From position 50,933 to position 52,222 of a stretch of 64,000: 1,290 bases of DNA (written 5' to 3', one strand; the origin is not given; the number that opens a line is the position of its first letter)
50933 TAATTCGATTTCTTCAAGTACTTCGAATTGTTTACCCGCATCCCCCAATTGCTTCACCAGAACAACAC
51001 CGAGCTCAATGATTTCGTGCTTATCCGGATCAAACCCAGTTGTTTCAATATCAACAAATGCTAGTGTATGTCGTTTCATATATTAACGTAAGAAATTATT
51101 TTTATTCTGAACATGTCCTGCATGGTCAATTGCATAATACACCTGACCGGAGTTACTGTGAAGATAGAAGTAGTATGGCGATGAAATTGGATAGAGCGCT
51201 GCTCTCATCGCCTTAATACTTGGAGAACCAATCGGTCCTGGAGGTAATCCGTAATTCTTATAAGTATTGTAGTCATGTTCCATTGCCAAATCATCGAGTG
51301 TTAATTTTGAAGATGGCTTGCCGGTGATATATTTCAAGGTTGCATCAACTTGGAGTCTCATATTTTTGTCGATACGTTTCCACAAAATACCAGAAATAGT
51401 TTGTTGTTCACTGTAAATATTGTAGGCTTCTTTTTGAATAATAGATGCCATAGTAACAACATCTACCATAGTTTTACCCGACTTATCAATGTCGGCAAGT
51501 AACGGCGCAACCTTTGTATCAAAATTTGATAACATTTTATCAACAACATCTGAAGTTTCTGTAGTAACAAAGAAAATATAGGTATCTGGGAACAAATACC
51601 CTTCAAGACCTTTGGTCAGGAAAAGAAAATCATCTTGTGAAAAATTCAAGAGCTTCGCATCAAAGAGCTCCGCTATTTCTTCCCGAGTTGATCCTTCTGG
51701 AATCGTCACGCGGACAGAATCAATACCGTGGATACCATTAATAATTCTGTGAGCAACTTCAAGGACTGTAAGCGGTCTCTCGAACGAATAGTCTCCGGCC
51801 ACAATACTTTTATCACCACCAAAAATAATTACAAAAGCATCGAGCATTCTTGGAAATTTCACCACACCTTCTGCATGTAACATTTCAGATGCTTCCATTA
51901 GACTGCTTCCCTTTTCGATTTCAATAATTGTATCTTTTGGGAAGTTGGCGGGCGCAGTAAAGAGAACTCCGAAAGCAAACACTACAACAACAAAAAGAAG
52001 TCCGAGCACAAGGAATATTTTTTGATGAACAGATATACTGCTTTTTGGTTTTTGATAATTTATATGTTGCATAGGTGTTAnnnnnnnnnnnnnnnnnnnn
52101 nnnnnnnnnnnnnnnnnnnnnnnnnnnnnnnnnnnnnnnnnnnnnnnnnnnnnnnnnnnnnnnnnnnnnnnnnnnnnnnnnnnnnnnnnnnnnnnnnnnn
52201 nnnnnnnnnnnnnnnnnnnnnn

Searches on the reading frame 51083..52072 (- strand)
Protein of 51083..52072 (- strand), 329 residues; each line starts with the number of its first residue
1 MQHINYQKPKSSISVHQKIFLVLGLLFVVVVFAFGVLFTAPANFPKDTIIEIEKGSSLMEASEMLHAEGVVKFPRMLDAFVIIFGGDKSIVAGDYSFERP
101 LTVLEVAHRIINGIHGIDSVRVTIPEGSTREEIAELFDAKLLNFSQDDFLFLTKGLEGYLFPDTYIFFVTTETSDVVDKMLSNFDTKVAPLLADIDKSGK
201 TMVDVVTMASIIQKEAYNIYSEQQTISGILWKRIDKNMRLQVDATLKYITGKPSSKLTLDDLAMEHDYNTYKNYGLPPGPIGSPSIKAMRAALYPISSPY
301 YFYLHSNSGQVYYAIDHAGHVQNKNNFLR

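Call 7: search_protein_families(library=pfam, proteins=[window:51083-52072:-], max_evalue=1)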
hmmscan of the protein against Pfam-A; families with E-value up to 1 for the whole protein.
window:51083-52072:- (329 aa): 4 families
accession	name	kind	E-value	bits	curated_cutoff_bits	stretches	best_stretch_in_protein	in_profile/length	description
PF02618.21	YceG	-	7.7e-66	222.8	32.4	1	50-325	1-274/275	YceG-like family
PF12849.12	PBP_like_2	-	0.033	14.4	27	1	70-306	84-247/267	PBP superfamily domain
PF13721.11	SecD-TM1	-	0.058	14.3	30.5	1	26-63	10-47/103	SecD export protein N-terminal TM region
PF04544.17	Herpes_UL20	-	0.24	12.2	25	1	159-233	113-175/179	Herpesvirus egress protein UL20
